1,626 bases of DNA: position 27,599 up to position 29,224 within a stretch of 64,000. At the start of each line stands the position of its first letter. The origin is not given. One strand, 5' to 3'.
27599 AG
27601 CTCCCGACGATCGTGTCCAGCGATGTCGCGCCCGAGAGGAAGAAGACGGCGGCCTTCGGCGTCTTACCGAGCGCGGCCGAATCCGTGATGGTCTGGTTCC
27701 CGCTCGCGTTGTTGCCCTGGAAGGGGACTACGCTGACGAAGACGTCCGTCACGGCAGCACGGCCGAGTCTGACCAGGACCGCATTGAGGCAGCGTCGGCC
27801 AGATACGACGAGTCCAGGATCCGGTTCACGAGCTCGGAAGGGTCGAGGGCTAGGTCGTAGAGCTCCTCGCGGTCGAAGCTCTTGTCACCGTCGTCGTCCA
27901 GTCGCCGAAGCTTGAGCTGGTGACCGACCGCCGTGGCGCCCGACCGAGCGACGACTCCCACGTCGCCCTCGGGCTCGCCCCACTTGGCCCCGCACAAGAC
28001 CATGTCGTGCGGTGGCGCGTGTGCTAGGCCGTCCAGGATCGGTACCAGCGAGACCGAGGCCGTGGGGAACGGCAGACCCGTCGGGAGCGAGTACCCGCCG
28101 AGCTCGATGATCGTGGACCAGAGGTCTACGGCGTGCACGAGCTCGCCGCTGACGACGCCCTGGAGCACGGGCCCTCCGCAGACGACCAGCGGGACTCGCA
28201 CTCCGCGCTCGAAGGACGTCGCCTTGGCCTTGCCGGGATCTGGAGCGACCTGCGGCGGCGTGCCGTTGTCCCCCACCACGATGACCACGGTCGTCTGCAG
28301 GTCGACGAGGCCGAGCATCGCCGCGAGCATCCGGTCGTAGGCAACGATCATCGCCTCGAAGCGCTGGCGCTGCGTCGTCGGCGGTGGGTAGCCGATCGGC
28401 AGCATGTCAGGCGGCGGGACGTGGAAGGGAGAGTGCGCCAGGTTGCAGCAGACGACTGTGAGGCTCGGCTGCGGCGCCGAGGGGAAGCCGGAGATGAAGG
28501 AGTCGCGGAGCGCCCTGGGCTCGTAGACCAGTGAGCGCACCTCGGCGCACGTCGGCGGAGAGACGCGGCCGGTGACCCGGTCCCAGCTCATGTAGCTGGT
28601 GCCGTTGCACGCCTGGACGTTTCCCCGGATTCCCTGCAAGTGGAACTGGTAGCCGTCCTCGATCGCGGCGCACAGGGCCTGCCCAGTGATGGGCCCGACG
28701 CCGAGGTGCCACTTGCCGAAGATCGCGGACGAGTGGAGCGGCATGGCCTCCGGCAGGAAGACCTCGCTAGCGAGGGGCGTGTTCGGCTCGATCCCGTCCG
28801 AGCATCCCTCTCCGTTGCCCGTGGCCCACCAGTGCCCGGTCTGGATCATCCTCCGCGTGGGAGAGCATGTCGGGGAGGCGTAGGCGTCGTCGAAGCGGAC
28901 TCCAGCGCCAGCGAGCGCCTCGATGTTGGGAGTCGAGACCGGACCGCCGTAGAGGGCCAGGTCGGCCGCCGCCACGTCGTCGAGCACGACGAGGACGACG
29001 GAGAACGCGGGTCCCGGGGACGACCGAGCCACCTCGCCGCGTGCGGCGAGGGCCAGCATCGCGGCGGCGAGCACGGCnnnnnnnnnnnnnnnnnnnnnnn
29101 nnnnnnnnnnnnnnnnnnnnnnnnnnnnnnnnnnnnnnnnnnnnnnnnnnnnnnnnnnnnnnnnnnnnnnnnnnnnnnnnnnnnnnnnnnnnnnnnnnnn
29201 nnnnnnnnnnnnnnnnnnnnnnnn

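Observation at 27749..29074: Secreted Cys-type sulfatase encoded inside the virion-structural (late) operon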

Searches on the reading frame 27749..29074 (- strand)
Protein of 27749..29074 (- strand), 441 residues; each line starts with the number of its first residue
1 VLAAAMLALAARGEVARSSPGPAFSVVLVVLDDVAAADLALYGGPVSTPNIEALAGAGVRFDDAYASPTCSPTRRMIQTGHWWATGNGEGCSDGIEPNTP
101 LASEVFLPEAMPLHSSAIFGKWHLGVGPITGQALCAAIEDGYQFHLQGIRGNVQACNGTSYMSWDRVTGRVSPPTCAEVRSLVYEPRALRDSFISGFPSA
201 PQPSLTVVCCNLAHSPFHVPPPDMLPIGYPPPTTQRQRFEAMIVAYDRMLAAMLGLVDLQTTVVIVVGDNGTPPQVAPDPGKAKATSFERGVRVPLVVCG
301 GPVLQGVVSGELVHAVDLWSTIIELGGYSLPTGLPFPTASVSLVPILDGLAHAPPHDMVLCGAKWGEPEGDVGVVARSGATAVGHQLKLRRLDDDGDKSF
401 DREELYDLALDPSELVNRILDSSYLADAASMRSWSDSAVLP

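Call 3: search_protein_families(library=pfam, proteins=[window:27749-29074:-], max_evalue=0.01)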
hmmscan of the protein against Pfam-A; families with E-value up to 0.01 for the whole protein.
window:27749-29074:- (441 aa): 2 families
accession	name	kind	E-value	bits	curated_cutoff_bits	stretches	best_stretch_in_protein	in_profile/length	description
PF00884.28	Sulfatase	-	1.2e-18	68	25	1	26-328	3-301/301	Sulfatase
PF16347.10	SGSH_C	-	0.0019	18.8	29.3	0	287-425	11-138/154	N-sulphoglucosamine sulphohydrolase, C-terminal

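Call 4: search_protein_families(library=phrogs, proteins=[window:27749-29074:-], max_evalue=0.01)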
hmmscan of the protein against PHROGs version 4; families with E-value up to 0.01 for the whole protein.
window:27749-29074:- (441 aa): 1 family
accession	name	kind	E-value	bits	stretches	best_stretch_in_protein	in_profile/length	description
phrog_19870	-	unknown function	9.5e-23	82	2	26-129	3-106/459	-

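Call 5: search_protein_families(library=ncbifam, proteins=[window:27749-29074:-], max_evalue=0.01)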
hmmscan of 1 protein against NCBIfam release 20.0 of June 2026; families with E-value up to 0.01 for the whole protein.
window:27749-29074:- (441 aa): 4 families
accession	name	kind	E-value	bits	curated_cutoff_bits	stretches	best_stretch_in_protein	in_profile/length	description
TIGR03417.1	chol_sulfatase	equivalog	2.5e-13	49.7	433.45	2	26-81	5-63/500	choline-sulfatase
NF010322.0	PRK13759.1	equivalog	1.5e-08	33.6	481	1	26-81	9-66/486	arylsulfatase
NF045661.1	HdlasePehA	equivalog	6.1e-05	21.8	900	0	26-82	5-63/506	phosphoric/sulfuric ester hydrolase PehA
NF052527.1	Mn_arylsulf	exception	0.00094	18.2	850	1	25-80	3-61/479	manganese-dependent arylsulfatase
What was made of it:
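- On S1 formylglycine-dependent sulfatase: No NCBIfam equivalog (call 5).
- Closest known: Type-I. Different: No NCBIfam equivalog (call 5) and no subfamily assigned.
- NCBIfam finds no equivalog: the best hit is choline-sulfatase at 49.7 bits against a cut-off of 433 (call 5).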

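Call 8: search_dna_similar(query=window:27749-29074:-, collection=phages, mode=protein, max_rows=30, max_evalue=0.001)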
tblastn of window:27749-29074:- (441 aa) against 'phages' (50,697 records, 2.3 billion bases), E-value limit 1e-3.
Records with a match: 3; places in all: 3; records where one place covers at least 80% of the query: 0.
Best place of each record, by identity: <60% 3.
By first word of the organism name: Acinetobacter 2; Salmonella 1.
By host as written in the record: - 2; Homo sapiens 1.
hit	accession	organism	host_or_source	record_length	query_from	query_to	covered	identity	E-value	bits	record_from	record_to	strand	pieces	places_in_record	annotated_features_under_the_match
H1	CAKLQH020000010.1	Acinetobacter phage MD-2021a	not known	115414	42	131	20%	35.6%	1e-3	48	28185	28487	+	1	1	atsA_1: putative Cerebroside-sulfatase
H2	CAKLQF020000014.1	Acinetobacter phage MD-2021a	not known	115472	42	131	20%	35.6%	1e-3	48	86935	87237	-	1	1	atsA_1: putative Cerebroside-sulfatase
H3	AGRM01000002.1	Salmonella enterica subsp. houtenae str. ATCC BAA-1581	Homo sapiens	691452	42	128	20%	31.3%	1e-4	51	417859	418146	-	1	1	arylsulfatase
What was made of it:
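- On Virion structural or particle-associated protein: Family members are absent from all deposited phage records (call 8).
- Checked: 'Rare in phages' holds for deposited phage records: tblastn against 50,697 records gave only 3 weak N-terminal hits, none in a convincing phage (call 8).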

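Call 12: find_homologous_proteins(query=window:27749-29074:-, max_evalue=0.00001)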
Query window:27749-29074:- (441 aa): 705 proteins with E <= 0.00001 among 8000 candidates; the best 120 are listed.
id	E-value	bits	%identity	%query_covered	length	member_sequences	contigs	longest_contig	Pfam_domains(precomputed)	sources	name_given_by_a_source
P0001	6.6e-297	1002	100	100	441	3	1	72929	PF00884.29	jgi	jgi:arylsulfatase A-like enzyme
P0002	1.4e-129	451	54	95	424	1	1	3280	PF00884.29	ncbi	ncbi:MAG TPA: sulfatase-like hydrolase/transferase [Planctomycetota bacterium]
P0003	8.1e-129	448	53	94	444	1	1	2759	PF00884.29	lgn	-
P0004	4.5e-128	446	54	91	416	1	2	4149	PF00884.29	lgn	-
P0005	1.1e-127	445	52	95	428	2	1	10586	PF16347.11,PF00884.29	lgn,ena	-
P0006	4.4e-127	443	54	95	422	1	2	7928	PF00884.29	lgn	-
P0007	5.2e-127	442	53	90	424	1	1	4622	PF00884.29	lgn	-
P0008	2.6e-126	440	50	95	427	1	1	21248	PF16347.11,PF00884.29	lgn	-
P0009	8.2e-126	439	53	94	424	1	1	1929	PF16347.11,PF00884.29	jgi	jgi:arylsulfatase A-like enzyme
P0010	8.9e-125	435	51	95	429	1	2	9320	PF00884.29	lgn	-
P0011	2.1e-124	434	52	94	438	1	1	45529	PF00884.29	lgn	-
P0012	3.4e-124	433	51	93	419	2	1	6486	PF00884.29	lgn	-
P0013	4.2e-124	433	51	96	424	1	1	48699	PF00884.29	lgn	-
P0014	4.1e-123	430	52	95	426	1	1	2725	PF00884.29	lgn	-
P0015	7.8e-122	425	50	94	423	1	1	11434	PF00884.29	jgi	jgi:arylsulfatase A-like enzyme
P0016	2.8e-121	424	50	95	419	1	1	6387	PF00884.29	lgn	-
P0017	5.0e-121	423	50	90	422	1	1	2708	PF00884.29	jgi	jgi:arylsulfatase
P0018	1.2e-120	422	50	95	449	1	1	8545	PF16347.11,PF00884.29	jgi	jgi:arylsulfatase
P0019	3.7e-119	417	51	95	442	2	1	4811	PF16347.11,PF00884.29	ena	-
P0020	3.9e-119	417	53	89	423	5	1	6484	PF00884.29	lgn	-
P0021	7.3e-119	416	51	95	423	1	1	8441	PF00884.29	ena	-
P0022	1.2e-117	412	51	91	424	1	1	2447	PF00884.29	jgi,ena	-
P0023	1.6e-117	411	52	90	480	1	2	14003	PF16347.11,PF00884.29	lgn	-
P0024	2.4e-117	411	52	95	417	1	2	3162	PF00884.29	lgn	-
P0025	9.1e-117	409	48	94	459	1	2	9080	PF00884.29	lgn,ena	-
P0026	1.0e-116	409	52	95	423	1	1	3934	PF00884.29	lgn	-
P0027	2.2e-116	407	51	94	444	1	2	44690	PF16347.11,PF00884.29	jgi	-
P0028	2.4e-116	407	48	99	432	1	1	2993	PF00884.29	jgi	jgi:arylsulfatase A-like enzyme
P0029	2.9e-116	407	53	88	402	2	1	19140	PF00884.29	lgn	-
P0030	9.1e-116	405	48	89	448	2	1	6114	PF16347.11,PF00884.29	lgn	-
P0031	2.9e-115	404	49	89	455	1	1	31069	PF01663.28,PF16347.11,PF00884.29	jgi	jgi:arylsulfatase A-like enzyme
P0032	7.0e-115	403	48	98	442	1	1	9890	PF00884.29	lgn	-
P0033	1.2e-114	402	52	89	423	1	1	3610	PF00884.29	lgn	-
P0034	3.0e-114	400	50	90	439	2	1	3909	PF16347.11,PF00884.29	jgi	-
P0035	7.0e-114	399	49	100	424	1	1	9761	PF00884.29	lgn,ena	-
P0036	1.1e-113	399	49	93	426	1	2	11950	PF00884.29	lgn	-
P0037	1.4e-113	398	49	94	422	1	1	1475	PF00884.29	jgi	-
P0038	2.9e-113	397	50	95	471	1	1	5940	PF16347.11,PF00884.29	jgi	-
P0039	1.6e-112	395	46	95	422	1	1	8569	PF00884.29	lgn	-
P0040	2.3e-112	394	49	91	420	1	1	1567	PF00884.29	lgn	-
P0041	2.6e-112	394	49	96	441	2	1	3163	PF16347.11,PF00884.29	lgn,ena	-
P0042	3.0e-112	394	51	94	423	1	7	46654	PF00884.29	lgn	-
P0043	2.3e-111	391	50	93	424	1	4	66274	PF16347.11,PF00884.29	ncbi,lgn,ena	-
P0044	2.2e-109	384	51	95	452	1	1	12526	PF00884.29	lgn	-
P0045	5.2e-109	383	49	97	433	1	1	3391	PF16347.11,PF00884.29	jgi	jgi:arylsulfatase B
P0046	1.6e-107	378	49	94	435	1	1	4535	PF16347.11,PF00884.29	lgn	-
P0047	6.5e-107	376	48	89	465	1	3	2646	PF00884.29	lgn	-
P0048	1.9e-106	375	49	94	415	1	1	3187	PF16347.11,PF00884.29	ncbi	-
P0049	3.0e-106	374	44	95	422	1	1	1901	PF00884.29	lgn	-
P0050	4.3e-104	367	47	94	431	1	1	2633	PF16347.11,PF00884.29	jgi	jgi:arylsulfatase A-like enzyme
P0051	4.5e-104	367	49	90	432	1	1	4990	PF16347.11,PF00884.29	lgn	-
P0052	7.5e-103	363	48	94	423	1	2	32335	PF00884.29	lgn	-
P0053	6.9e-101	356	46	90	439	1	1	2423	PF16347.11,PF00884.29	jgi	-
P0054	1.1e-100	356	46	93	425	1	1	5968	PF16347.11,PF00884.29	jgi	jgi:arylsulfatase A-like enzyme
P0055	1.2e-100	356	46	97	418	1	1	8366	PF16347.11,PF00884.29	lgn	-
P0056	2.7e-100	354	49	94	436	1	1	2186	PF16347.11,PF00884.29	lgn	-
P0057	5.2e-100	353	46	93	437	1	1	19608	PF16347.11,PF00884.29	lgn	-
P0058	1.6e-99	352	49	90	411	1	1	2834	PF16347.11,PF00884.29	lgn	-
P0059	1.8e-98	348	46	93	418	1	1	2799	PF16347.11,PF00884.29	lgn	-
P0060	3.1e-98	348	47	94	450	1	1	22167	PF16347.11,PF00884.29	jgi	jgi:arylsulfatase B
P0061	3.7e-98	347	46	95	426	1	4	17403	PF16347.11,PF00884.29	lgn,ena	-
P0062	5.2e-98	347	47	94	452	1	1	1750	PF16347.11,PF00884.29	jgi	jgi:arylsulfatase A-like enzyme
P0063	5.9e-95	337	43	95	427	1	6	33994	PF00884.29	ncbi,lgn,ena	-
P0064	1.7e-94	335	46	94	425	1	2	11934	PF16347.11,PF00884.29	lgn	-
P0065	1.7e-94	335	46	92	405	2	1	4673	PF01663.28,PF16347.11,PF00884.29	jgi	jgi:arylsulfatase A-like enzyme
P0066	4.9e-94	334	46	95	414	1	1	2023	PF16347.11,PF00884.29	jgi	jgi:arylsulfatase A-like enzyme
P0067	1.8e-91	325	45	93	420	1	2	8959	PF00884.29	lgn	-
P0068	2.2e-91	325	44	89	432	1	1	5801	PF16347.11,PF00884.29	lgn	-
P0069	5.1e-91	324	44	94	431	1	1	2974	PF16347.11,PF00884.29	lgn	-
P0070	1.5e-82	296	43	93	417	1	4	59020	PF16347.11,PF00884.29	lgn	-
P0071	4.9e-82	294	44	88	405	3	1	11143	PF00884.29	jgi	-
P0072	5.1e-82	294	43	93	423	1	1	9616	PF16347.11,PF00884.29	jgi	jgi:arylsulfatase A-like enzyme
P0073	3.8e-79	285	43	88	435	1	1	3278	PF00884.29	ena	-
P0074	3.0e-74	269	40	95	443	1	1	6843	-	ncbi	-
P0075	2.0e-72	263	42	95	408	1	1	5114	PF16347.11,PF00884.29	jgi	jgi:arylsulfatase A-like enzyme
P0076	3.8e-72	262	40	88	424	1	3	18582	PF16347.11,PF00884.29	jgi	jgi:arylsulfatase B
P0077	2.8e-70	256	54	57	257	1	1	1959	PF16347.11,PF00884.29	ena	-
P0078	3.0e-67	246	38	94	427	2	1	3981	PF16347.11,PF00884.29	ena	-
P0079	1.2e-63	234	41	83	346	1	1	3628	PF16347.11,PF00884.29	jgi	-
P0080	3.1e-63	232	38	99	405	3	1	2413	PF00884.29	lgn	-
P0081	5.0e-63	232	40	91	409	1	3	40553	PF00884.29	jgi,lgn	-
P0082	9.7e-63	231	38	98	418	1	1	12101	PF16347.11,PF00884.29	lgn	-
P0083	1.0e-61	227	38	93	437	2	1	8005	PF00884.29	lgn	-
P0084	1.1e-61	227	38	93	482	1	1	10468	PF00884.29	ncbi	ncbi:MAG: sulfatase-like hydrolase/transferase [Candidatus Nanopelagicales bacterium]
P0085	2.3e-59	219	38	95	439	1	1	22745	PF16347.11,PF00884.29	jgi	jgi:arylsulfatase B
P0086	7.3e-59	218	38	94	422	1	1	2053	PF00884.29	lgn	-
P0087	1.0e-57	214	36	99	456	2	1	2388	PF00884.29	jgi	jgi:arylsulfatase A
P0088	4.8e-57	212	38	97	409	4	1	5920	PF00884.29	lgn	-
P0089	7.1e-57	211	36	90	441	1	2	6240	PF00884.29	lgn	-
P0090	2.0e-55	207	37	93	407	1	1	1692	PF00884.29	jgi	jgi:arylsulfatase A-like enzyme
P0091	6.4e-55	205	39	83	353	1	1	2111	PF16347.11,PF00884.29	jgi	jgi:arylsulfatase A-like enzyme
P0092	1.2e-54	204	38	94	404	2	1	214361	PF00884.29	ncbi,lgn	-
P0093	4.0e-53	199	38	94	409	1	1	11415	PF00884.29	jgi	-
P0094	1.2e-52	197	37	89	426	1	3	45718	PF00884.29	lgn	-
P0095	5.6e-52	195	36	94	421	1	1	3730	PF00884.29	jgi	-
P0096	2.0e-50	190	38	91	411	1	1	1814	PF00884.29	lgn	-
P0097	6.8e-50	188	37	94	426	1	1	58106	PF16347.11,PF00884.29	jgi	jgi:arylsulfatase A-like enzyme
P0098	1.5e-48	184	35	84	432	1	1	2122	PF16347.11,PF00884.29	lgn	-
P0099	5.4e-45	172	36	85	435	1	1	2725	PF16347.11,PF00884.29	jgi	jgi:arylsulfatase A-like enzyme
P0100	4.0e-42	163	35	84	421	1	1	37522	PF16347.11,PF00884.29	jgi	jgi:arylsulfatase A-like enzyme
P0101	7.5e-42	162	36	83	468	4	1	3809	PF00884.29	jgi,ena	-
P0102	3.9e-39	153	35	93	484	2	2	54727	PF16347.11,PF00884.29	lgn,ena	-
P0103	9.7e-39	152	36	90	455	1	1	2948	PF16347.11,PF00884.29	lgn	-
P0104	1.9e-38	151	37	88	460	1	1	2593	PF00884.29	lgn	-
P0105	3.2e-38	150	32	95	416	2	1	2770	PF16347.11,PF00884.29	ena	-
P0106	1.2e-37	148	31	94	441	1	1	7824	PF01663.28,PF16347.11,PF00884.29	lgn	-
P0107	1.4e-36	144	34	89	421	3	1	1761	PF01663.28,PF00884.29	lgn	-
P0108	1.7e-36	144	33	89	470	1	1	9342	PF01663.28,PF16347.11,PF00884.29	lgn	-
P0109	5.6e-34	136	35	70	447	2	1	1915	PF01663.28,PF00884.29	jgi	jgi:arylsulfatase B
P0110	6.6e-34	136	31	93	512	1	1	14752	PF16347.11,PF00884.29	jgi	jgi:arylsulfatase A-like enzyme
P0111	9.5e-34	135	34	76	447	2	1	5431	PF01663.28,PF00884.29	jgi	jgi:arylsulfatase A-like enzyme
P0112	1.0e-33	135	35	75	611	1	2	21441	PF16347.11,PF00884.29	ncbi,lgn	-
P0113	2.6e-33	134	32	88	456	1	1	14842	PF00884.29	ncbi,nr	ncbi:MAG: sulfatase-like hydrolase/transferase [Myxococcales bacterium]|nr:sulfatase-like hydrolase/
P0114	3.8e-33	133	30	88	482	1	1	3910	PF16347.11,PF00884.29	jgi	jgi:arylsulfatase A-like enzyme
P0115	4.3e-33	133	30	90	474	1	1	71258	PF01663.28,PF16347.11,PF00884.29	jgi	jgi:arylsulfatase B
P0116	6.9e-33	132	34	81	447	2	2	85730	PF16347.11,PF00884.29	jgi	jgi:arylsulfatase A-like enzyme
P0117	3.0e-32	130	35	77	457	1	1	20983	PF16347.11,PF00884.29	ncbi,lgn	-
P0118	1.0e-31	128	34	89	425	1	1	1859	PF01663.28,PF00884.29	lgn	-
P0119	2.2e-31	127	32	92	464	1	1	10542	PF16347.11,PF00884.29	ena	-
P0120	4.4e-31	126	33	76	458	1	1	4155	PF01663.28,PF16347.11,PF00884.29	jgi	jgi:arylsulfatase A-like enzyme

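Call 14: find_encoding_contigs(protein=P0013, flank=10000, max_places=2)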
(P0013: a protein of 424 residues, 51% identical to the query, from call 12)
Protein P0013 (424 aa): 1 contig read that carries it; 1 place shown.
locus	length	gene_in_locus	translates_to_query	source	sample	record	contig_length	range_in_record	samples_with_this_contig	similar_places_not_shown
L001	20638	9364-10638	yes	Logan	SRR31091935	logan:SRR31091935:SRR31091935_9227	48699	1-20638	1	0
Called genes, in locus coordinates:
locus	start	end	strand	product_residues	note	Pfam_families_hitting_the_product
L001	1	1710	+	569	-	?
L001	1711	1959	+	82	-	-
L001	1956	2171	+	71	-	-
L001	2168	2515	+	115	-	-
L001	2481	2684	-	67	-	-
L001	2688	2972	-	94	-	-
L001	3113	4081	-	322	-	PF03102:NeuB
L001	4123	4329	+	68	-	-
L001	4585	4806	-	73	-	-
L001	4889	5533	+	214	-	-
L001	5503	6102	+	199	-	-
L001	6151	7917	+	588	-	-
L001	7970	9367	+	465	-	-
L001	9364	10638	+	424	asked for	PF00884:Sulfatase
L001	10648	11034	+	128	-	-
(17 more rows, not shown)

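Call 15: find_encoding_contigs(protein=P0043, flank=10000, max_places=2)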
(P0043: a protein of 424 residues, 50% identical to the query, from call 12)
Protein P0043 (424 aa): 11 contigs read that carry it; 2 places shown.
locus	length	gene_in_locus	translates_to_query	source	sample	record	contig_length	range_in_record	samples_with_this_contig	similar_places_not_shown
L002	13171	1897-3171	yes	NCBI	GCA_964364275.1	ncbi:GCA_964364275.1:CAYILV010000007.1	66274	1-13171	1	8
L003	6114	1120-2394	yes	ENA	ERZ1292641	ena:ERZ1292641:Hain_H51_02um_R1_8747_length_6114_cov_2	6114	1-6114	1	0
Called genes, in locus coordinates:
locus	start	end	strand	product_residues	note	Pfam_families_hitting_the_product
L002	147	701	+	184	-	-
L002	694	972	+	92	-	-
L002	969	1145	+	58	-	-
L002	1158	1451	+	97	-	-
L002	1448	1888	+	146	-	-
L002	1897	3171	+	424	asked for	PF00884:Sulfatase, PF16347:SGSH_C (faint)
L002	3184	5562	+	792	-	-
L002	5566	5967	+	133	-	-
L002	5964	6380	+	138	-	-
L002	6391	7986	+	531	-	PF18906:Phage_tube_2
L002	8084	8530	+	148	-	PF27119:Phage_YdaY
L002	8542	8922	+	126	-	PF23812:Phage_TAC_18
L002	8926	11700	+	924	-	PF10145:PhageMin_Tail, PF09718:Tape_meas_lam_C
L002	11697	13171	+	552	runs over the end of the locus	-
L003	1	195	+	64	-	?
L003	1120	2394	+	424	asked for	PF00884:Sulfatase, PF16347:SGSH_C (faint)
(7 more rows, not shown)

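Call 16: find_encoding_contigs(protein=P0070, flank=10000, max_places=2)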
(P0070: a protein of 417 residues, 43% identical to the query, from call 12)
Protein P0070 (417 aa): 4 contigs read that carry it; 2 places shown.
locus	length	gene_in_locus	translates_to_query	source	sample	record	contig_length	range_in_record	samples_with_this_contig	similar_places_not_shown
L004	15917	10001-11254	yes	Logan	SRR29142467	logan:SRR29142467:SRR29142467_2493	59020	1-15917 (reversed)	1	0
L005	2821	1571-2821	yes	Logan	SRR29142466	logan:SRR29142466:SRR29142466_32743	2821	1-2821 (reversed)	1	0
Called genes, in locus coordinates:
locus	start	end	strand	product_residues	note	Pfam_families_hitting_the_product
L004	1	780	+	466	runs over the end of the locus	-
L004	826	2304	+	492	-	PF06074:Portal_Mu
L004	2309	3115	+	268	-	PF20557:DnaT_2 (weak)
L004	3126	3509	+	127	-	-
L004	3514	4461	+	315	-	PF04233:Phage_Mu_F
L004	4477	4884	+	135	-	-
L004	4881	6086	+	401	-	-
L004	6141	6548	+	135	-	-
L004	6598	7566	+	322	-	-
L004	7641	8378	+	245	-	-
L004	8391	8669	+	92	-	-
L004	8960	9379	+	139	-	-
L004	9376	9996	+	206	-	-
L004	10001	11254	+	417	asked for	PF00884:Sulfatase, PF16347:SGSH_C (faint)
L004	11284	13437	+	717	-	-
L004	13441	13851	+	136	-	-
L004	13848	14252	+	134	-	PF13554:Phage_tail_terminator_5 (weak)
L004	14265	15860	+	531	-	PF18906:Phage_tube_2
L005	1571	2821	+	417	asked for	PF00884:Sulfatase, PF16347:SGSH_C (faint)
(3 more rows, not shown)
